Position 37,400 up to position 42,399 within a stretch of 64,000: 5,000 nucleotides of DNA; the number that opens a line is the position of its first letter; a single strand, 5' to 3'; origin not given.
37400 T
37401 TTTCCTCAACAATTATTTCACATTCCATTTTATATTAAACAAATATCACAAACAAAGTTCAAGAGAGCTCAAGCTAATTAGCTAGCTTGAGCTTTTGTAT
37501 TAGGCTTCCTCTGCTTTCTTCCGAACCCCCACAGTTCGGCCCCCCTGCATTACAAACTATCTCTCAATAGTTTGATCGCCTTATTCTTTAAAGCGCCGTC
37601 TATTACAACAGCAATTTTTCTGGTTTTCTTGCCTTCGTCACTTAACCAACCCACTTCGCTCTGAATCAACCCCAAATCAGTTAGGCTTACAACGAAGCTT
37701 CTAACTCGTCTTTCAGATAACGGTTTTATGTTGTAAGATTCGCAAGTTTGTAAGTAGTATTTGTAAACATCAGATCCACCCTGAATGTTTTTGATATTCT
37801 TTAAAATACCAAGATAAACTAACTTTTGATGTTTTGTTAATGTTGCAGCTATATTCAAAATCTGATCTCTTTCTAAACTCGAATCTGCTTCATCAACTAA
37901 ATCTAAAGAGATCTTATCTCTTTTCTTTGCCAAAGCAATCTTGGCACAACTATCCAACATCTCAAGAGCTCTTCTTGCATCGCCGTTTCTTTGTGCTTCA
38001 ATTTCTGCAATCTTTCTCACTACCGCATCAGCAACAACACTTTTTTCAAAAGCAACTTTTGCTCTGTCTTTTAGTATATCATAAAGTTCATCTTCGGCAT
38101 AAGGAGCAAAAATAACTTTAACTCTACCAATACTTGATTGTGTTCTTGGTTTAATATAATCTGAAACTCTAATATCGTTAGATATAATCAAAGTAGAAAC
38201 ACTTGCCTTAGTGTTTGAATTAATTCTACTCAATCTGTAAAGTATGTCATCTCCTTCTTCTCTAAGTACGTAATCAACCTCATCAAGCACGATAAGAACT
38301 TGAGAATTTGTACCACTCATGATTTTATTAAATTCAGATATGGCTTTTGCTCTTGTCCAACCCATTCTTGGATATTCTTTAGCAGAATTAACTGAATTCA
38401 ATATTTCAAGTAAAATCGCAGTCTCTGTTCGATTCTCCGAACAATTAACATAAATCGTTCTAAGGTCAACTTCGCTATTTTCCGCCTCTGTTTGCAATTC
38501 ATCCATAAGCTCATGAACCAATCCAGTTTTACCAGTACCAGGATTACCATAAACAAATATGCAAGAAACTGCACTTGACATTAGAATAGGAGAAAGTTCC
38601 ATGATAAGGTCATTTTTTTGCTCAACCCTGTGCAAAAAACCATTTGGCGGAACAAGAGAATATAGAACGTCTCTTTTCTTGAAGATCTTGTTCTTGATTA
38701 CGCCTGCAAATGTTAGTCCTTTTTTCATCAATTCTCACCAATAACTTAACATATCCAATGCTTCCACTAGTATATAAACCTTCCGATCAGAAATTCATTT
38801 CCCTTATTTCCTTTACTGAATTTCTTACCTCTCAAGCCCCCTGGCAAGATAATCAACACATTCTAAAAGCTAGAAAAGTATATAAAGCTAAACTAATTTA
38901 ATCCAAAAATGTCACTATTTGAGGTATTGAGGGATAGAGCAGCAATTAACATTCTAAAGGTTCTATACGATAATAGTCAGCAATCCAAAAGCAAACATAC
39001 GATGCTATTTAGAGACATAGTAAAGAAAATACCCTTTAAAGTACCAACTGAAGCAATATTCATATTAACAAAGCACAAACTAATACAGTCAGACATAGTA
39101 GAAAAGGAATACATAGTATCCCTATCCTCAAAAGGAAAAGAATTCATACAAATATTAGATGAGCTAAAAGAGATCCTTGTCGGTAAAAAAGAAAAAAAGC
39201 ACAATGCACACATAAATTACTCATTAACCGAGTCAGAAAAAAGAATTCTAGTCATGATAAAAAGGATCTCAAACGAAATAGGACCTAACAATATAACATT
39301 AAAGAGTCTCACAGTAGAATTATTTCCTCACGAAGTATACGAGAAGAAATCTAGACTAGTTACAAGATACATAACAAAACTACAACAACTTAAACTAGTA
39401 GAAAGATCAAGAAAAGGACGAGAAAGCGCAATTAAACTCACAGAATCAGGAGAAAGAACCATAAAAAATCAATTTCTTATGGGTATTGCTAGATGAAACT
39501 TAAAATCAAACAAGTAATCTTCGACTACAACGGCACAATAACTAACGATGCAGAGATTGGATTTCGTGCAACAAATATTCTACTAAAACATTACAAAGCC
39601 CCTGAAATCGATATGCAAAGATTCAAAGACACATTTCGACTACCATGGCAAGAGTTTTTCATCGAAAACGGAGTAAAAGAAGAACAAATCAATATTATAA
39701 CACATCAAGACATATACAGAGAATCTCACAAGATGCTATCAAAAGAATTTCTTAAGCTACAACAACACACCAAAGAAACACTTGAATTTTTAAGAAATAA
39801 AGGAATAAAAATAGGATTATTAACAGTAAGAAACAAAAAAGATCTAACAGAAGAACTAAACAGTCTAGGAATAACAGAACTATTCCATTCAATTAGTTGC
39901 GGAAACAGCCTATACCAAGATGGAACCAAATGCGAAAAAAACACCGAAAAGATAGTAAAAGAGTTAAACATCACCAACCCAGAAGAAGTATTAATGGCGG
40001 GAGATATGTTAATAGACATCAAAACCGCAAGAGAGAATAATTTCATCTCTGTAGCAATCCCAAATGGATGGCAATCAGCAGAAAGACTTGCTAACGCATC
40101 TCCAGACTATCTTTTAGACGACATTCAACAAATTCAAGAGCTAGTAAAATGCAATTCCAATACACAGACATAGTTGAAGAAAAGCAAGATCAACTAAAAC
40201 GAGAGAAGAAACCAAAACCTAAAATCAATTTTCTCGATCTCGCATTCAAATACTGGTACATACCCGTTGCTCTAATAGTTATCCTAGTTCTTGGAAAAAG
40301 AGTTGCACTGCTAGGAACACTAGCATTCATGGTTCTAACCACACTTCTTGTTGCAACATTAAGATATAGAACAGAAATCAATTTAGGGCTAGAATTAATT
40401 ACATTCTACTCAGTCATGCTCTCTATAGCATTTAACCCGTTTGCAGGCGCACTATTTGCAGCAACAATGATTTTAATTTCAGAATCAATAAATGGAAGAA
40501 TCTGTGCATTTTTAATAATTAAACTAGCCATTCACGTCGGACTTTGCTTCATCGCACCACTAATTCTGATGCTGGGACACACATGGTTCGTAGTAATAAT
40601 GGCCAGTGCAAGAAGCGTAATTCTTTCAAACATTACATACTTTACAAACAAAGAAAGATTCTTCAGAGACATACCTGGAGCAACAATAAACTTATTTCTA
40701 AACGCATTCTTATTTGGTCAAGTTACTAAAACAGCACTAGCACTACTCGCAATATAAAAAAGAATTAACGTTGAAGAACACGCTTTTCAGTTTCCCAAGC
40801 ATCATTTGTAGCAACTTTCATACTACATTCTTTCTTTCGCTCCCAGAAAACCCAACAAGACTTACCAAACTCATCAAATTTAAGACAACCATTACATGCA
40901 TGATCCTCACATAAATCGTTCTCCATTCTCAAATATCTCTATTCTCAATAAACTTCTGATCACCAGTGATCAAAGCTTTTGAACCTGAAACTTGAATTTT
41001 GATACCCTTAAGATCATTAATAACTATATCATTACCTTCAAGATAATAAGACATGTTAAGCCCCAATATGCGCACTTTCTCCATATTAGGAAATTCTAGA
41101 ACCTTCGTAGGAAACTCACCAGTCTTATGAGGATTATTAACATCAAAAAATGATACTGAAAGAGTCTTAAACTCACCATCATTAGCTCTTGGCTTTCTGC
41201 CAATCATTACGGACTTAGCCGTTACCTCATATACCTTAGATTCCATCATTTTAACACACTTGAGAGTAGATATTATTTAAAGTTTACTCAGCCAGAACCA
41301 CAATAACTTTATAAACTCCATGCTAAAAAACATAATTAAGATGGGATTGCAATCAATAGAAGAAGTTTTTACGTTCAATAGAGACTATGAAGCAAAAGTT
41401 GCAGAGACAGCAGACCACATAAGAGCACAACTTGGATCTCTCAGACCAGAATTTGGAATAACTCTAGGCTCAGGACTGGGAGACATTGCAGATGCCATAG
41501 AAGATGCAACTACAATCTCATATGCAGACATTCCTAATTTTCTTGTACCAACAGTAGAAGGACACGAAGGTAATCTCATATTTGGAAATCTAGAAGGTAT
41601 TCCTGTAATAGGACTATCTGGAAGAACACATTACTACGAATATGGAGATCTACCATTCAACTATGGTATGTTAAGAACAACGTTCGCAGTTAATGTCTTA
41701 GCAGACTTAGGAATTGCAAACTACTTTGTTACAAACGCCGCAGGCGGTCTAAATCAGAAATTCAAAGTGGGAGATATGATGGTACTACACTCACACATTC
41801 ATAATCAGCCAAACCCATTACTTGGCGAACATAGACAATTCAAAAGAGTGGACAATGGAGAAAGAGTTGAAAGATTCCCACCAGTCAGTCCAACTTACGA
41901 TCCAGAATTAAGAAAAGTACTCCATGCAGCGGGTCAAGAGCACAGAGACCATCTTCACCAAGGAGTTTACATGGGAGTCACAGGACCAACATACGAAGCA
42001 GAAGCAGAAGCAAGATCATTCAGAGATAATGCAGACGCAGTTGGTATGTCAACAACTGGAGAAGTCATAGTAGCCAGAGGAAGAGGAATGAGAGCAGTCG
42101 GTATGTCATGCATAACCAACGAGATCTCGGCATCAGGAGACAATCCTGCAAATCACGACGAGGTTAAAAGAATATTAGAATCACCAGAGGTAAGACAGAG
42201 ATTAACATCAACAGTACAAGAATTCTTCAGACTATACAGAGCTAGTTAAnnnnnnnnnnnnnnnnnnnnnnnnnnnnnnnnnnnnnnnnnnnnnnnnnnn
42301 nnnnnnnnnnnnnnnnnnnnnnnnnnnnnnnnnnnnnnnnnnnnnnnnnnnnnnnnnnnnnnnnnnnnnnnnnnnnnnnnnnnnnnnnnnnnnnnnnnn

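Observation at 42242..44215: Full-length bifunctional RelA/SpoT homologue (long RSH) in an archaeal genome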

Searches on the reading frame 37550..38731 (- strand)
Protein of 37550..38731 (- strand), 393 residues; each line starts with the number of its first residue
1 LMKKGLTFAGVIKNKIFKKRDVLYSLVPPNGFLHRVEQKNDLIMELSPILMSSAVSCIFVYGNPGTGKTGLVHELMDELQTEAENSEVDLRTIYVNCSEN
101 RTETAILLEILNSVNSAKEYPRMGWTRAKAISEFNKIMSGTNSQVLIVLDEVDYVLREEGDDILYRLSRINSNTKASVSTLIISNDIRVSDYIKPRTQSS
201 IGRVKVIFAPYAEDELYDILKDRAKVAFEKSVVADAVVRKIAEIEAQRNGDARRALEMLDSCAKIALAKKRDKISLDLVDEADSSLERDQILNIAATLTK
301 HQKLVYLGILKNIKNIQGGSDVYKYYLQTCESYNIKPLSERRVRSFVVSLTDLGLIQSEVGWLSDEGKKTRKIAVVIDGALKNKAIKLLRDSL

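Call 8: search_protein_families(library=ncbifam, proteins=[window:37550-38731:-], max_evalue=0.00001)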
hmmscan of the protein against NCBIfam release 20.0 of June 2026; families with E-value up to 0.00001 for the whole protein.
window:37550-38731:- (393 aa): 6 families
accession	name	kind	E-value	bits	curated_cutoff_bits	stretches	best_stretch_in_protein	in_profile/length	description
TIGR02928.1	TIGR02928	subfamily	1.9e-88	296.8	181.3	1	16-360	1-352/366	orc1/cdc6 family replication initiation protein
NF001625.0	PRK00411.1-3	equivalog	4.7e-81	272.6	501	1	13-377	17-384/415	ORC1-type DNA replication protein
NF001623.0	PRK00411.1-1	equivalog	1.6e-43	149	311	1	13-380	14-390/411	ORC1-type DNA replication protein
NF001624.0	PRK00411.1-2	subfamily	1.7e-39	135.8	354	1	15-329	12-322/374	ORC1-type DNA replication protein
NF001626.0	PRK00411.1-5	equivalog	3.5e-32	111.7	417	1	15-375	15-363/374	ORC1-type DNA replication protein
NF003229.0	PRK04195.1-5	equivalog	2.8e-06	26.3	280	1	58-284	47-232/413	replication factor C large subunit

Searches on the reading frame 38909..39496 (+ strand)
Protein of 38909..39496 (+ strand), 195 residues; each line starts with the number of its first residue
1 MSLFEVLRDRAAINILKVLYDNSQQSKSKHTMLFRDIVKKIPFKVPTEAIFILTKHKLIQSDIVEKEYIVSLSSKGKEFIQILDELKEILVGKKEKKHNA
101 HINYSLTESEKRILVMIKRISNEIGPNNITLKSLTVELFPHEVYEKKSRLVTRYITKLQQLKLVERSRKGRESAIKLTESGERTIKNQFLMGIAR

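Call 46: search_protein_families(library=pfam, proteins=[window:38909-39496:+], max_evalue=0.001)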
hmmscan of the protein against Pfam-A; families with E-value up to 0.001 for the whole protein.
window:38909-39496:+ (195 aa): 1 family
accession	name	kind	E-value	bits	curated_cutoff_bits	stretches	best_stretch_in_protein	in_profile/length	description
PF22665.2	DUF6293_C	-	2.5e-06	28.3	27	1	146-185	59-98/101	DUF6293 C-terminal winged helix domain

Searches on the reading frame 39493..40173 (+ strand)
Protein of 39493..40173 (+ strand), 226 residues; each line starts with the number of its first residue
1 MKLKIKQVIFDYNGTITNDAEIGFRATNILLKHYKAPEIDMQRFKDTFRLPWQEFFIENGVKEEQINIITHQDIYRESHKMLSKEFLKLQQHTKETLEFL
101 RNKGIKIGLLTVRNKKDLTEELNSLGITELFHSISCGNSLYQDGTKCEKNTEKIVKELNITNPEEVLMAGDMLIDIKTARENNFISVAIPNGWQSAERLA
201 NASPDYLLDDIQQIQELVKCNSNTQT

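Call 3: search_protein_families(library=pfam, proteins=[window:39493-40173:+], max_evalue=0.001)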
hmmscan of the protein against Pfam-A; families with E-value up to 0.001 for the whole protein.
window:39493-40173:+ (226 aa): 3 families
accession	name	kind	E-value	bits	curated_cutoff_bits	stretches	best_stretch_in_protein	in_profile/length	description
PF13419.12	HAD_2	-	8.2e-24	85.1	23.8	1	8-187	1-176/178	Haloacid dehalogenase-like hydrolase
PF00702.32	Hydrolase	-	5.5e-14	53.4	26.4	1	5-181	1-189/191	haloacid dehalogenase-like hydrolase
PF13242.12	Hydrolase_like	-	1.7e-05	25.1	22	1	154-213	13-74/75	HAD-hyrolase-like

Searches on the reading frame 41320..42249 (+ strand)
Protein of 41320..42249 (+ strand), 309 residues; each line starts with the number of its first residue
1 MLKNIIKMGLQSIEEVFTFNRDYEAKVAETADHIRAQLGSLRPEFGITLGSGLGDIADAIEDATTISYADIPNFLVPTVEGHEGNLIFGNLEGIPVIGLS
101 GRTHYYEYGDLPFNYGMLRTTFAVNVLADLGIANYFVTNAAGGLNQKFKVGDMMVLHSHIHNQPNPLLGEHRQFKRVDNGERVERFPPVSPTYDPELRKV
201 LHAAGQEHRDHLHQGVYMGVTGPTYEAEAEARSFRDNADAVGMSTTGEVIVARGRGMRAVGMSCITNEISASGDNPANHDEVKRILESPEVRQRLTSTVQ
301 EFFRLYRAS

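Call 3: search_protein_families(library=pfam, proteins=[window:41320-42249:+], max_evalue=0.001)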
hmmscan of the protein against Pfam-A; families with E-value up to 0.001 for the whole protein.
window:41320-42249:+ (309 aa): 1 family
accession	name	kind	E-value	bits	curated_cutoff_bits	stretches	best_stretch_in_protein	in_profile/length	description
PF01048.26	PNP_UDP_1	-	3.1e-36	125.4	25.1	1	45-287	2-218/233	Phosphorylase superfamily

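Call 4: search_protein_families(library=ncbifam, proteins=[window:41320-42249:+], max_evalue=0.001)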
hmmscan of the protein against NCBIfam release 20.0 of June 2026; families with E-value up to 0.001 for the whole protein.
window:41320-42249:+ (309 aa): 11 families
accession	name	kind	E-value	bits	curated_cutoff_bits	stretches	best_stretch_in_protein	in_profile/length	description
NF006054.0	PRK08202.1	equivalog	1.2e-78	264.3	218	1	23-302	4-270/274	purine-nucleoside phosphorylase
TIGR01697.1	PNPH-PUNA-XAPA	subfamily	6.3e-72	241.9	197.1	1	46-300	3-243/247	inosine/guanosine/xanthosine phosphorylase family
TIGR01700.1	PNPH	equivalog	1.8e-70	237.2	293.35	1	45-288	2-235/249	purine nucleoside phosphorylase I, inosine and guanosine-specific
TIGR01698.1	PUNP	equivalog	6.2e-49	166.6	302.6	1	45-286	2-229/245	purine-nucleoside phosphorylase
TIGR01699.1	XAPA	equivalog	5.6e-42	144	370.9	1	47-283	4-229/248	xanthosine phosphorylase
TIGR01694.1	MTAP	equivalog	2.1e-14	53.5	274.85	1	126-288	70-225/240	S-methyl-5'-thioadenosine phosphorylase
NF006334.0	PRK08564.1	equivalog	3.6e-14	52.5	382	1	84-291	41-237/267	S-methyl-5'-thioadenosine phosphorylase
NF006599.0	PRK09136.1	equivalog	8.9e-13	48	223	1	84-288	35-231/247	S-methyl-5'-thioinosine phosphorylase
NF006492.0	PRK08931.1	equivalog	3.3e-07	30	437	1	45-267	6-209/291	S-methyl-5'-thioadenosine phosphorylase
NF005876.0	PRK07823.1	equivalog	5.7e-06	25.6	306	1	126-282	75-223/267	S-methyl-5'-thioadenosine phosphorylase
NF005657.0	PRK07432.1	equivalog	6.2e-06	25.5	453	1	46-258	7-203/291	S-methyl-5'-thioadenosine phosphorylase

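Call 48: find_homologous_proteins(query=window:41320-42246:+, max_evalue=1e-10)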
Query window:41320-42246:+ (309 aa): 6057 proteins with E <= 1e-10 among 8000 candidates; the best 120 are listed.
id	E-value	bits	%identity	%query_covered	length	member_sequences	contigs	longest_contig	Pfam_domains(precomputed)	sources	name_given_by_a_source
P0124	1.4e-200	683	100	98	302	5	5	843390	PF01048.27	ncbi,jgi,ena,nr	ncbi:purine-nucleoside phosphorylase [Candidatus Woesearchaeota archaeon]|nr:purine-nucleoside phosp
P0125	1.1e-157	542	78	98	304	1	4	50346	PF01048.27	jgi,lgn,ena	jgi:purine-nucleoside phosphorylase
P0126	1.3e-117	410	62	98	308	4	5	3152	PF01048.27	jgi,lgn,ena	-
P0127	6.3e-117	408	60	97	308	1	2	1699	PF01048.27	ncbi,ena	-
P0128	8.2e-117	408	61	98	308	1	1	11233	PF01048.27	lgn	-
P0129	2.4e-116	406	60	98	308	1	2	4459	PF01048.27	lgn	-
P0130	5.1e-116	405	60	97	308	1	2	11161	PF01048.27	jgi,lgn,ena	jgi:purine-nucleoside phosphorylase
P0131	9.7e-116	404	60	98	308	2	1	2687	PF01048.27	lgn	-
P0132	3.2e-115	403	60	98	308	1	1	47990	PF01048.27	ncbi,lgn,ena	-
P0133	4.3e-114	399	59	97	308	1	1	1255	PF01048.27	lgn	-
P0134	5.6e-114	398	58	98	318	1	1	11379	PF01048.27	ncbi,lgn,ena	-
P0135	8.7e-114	398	61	98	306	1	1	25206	PF01048.27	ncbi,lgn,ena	-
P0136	4.9e-113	395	59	97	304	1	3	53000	PF01048.27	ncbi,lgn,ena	-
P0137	1.5e-112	394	57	99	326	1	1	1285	PF01048.27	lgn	-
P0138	2.0e-112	393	59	96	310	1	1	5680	PF01048.27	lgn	-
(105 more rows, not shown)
